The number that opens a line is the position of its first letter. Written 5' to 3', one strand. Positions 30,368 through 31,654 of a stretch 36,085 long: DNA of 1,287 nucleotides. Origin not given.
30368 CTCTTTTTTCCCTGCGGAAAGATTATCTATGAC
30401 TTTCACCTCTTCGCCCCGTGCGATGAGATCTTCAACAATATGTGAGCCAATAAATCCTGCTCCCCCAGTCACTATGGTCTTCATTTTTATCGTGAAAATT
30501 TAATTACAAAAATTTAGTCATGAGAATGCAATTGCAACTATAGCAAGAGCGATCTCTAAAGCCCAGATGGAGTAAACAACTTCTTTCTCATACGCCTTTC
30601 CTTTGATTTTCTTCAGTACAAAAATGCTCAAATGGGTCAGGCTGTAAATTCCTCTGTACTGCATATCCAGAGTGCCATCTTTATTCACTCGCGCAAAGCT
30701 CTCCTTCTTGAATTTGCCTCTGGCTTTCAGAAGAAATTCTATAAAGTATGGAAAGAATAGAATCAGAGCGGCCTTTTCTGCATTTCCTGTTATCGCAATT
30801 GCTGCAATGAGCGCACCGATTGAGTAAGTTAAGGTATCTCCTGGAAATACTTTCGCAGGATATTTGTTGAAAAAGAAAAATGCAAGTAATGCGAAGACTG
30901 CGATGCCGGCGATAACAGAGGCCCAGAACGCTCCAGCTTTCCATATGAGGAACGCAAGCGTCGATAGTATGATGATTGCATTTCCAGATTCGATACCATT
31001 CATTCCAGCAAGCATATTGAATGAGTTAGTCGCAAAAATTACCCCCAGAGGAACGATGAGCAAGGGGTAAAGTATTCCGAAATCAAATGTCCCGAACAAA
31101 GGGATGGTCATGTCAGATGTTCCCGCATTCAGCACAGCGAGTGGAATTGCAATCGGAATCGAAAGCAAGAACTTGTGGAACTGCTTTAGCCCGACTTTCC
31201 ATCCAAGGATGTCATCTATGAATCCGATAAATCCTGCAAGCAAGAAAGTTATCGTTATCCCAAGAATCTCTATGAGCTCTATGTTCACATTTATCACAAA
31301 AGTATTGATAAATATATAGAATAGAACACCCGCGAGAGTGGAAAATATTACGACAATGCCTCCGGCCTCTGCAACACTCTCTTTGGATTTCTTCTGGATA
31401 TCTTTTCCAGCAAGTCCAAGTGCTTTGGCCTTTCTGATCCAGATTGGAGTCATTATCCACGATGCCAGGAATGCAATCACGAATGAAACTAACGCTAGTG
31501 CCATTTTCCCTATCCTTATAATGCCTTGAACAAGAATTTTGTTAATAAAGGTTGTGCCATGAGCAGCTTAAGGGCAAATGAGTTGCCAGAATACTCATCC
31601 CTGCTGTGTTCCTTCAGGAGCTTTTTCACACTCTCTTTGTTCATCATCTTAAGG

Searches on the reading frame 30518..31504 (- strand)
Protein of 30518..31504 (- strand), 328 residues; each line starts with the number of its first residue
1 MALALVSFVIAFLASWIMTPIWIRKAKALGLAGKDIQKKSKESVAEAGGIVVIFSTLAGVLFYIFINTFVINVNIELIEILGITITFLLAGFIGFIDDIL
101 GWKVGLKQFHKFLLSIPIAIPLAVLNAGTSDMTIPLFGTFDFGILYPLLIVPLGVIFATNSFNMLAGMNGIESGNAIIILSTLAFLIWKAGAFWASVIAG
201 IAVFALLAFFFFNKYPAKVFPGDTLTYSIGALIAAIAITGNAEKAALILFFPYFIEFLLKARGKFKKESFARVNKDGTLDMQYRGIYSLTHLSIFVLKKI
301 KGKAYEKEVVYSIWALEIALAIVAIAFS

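Call 6: search_protein_families(library=pfam, proteins=[window:30518-31504:-], max_evalue=0.001)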
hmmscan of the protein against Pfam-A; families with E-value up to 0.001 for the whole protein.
window:30518-31504:- (328 aa): 1 family
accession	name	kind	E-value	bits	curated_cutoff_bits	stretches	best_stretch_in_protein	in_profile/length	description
PF00953.26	Glycos_transf_4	-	1.1e-32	113.6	27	1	81-240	2-159/160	Glycosyl transferase family 4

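Call 7: search_protein_families(library=ncbifam, proteins=[window:30518-31504:-], max_evalue=0.001)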
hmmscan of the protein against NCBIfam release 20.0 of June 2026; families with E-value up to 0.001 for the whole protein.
window:30518-31504:- (328 aa): 3 families
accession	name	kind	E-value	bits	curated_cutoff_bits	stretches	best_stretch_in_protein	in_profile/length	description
TIGR00445.1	mraY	equivalog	6.2e-13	48.9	192.05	1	38-256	23-261/321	phospho-N-acetylmuramoyl-pentapeptide-transferase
NF053644.1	MraY_archaea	equivalog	2.6e-11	43.4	450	1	129-248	167-283/340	pseudomurein biosynthesis MraY family phospho-N-acetylmuramoyl-pentapeptide-transferase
TIGR02380.1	ECA_wecA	exception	1.1e-07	31.4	326.05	1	7-240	3-229/346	UDP-N-acetylglucosamine--undecaprenyl-phosphate N-acetylglucosaminephosphotransferase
